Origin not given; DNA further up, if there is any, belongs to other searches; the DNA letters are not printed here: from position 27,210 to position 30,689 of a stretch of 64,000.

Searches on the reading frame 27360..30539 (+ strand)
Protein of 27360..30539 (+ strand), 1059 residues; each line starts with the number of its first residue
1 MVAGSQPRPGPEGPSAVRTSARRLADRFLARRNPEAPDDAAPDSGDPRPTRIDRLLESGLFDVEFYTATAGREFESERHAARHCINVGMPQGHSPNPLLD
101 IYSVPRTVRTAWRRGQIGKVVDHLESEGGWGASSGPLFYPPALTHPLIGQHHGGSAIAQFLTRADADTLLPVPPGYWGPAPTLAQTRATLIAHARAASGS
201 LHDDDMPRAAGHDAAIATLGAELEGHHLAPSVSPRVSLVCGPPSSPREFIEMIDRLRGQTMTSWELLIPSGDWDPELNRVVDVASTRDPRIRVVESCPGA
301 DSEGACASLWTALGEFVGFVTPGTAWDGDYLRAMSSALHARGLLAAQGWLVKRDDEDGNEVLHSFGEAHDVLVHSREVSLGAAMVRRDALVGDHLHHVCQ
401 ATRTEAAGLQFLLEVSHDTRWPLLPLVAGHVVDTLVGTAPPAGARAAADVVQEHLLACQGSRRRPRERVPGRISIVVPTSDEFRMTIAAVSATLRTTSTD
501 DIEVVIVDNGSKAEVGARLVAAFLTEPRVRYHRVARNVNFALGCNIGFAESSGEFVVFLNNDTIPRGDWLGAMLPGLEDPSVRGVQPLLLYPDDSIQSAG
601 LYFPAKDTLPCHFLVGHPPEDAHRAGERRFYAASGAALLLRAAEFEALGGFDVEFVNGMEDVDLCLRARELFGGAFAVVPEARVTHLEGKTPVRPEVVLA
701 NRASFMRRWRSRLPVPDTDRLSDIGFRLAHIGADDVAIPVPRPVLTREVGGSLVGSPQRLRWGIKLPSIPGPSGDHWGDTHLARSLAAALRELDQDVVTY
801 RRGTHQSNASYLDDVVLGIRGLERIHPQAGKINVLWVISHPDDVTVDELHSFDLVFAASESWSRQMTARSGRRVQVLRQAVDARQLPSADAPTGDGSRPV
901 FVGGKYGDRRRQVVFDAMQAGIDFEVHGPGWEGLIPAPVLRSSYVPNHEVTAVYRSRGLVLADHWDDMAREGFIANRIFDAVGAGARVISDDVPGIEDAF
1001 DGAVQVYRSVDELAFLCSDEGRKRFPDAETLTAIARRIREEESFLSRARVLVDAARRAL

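Call 6: search_protein_families(library=pfam, proteins=[window:27360-30539:+], max_evalue=0.01)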
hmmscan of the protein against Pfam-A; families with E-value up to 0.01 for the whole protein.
window:27360-30539:+ (1059 aa): 4 families
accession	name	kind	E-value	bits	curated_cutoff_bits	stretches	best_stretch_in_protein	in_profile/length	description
PF00535.33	Glycos_transf_2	-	3.3e-16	60.1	23.3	1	474-591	1-117/168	Glycosyl transferase family 2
PF13524.12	Glyco_trans_1_2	-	5.5e-12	46.3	25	1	912-1018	3-109/144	Glycosyl transferase-like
PF13641.12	Glyco_tranf_2_3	-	3.4e-10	40.8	27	1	470-709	1-227/230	Glycosyltransferase like family 2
PF10111.15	Glyco_tranf_2_2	-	5.4e-06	26.5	27.3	1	500-668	28-199/276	Glycosyltransferase like family 2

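Call 12: search_protein_families(library=ncbifam, proteins=[window:27360-30539:+], max_evalue=0.001)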
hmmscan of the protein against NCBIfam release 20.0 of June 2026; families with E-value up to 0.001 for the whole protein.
window:27360-30539:+ (1059 aa): 13 families
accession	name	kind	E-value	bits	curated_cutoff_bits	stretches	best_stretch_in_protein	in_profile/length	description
TIGR03965.1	mycofact_glyco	equivalog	1e-25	90.6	280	1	441-686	43-280/467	mycofactocin biosynthesis glycosyltransferase MftF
NF041875.1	EPS_EpsD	equivalog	6.2e-13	48.8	370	1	473-688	1-208/325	exopolysaccharide biosynthesis glycosyltransferase EpsD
NF041394.1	GtaseAglG_Halo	equivalog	3e-10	39.9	440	1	474-686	4-215/304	glucosyl-dolichyl phosphate glucuronosyltransferase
NF047683.1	TeichurnBiosyTuaG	equivalog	8.1e-10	38.8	400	1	472-566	7-100/252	teichuronic acid biosynthesis protein TuaG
TIGR04283.1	glyco_like_mftF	equivalog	1.4e-09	37.8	182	1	473-573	1-93/221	TIGR04283 family arsenosugar biosynthesis glycosyltransferase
TIGR03937.1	PgaC_IcaA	equivalog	6.9e-06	25.3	422.3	1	466-564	41-137/407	poly-beta-1,6-N-acetyl-D-glucosamine synthase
NF047588.1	GlcsyltransPgfSStrep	equivalog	4.4e-05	22.9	500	1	473-562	3-95/308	glycosyltransferase PgfS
TIGR04017.1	WcaA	equivalog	0.00011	22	495.75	1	473-563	7-96/279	colanic acid biosynthesis glycosyltransferase WcaA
NF007453.0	PRK10018.1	equivalog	0.00022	21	382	1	473-563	8-97/280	colanic acid biosynthesis glycosyltransferase WcaA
NF050819.1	PolSacchBiosHfsG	equivalog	0.0005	19.3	500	0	472-566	13-105/302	polysaccharide biosynthesis protein HfsG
TIGR04242.1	nodulat_NodC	equivalog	0.00054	19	550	1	467-585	45-164/395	chitooligosaccharide synthase NodC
NF007482.0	PRK10073.1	equivalog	0.00068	18.7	423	0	472-562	7-95/334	glycosyltransferase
NF038302.1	EPS_HpsE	equivalog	0.00082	18.4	300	0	497-571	27-105/307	hormogonium polysaccharide biosynthesis glycosyltransferase HpsE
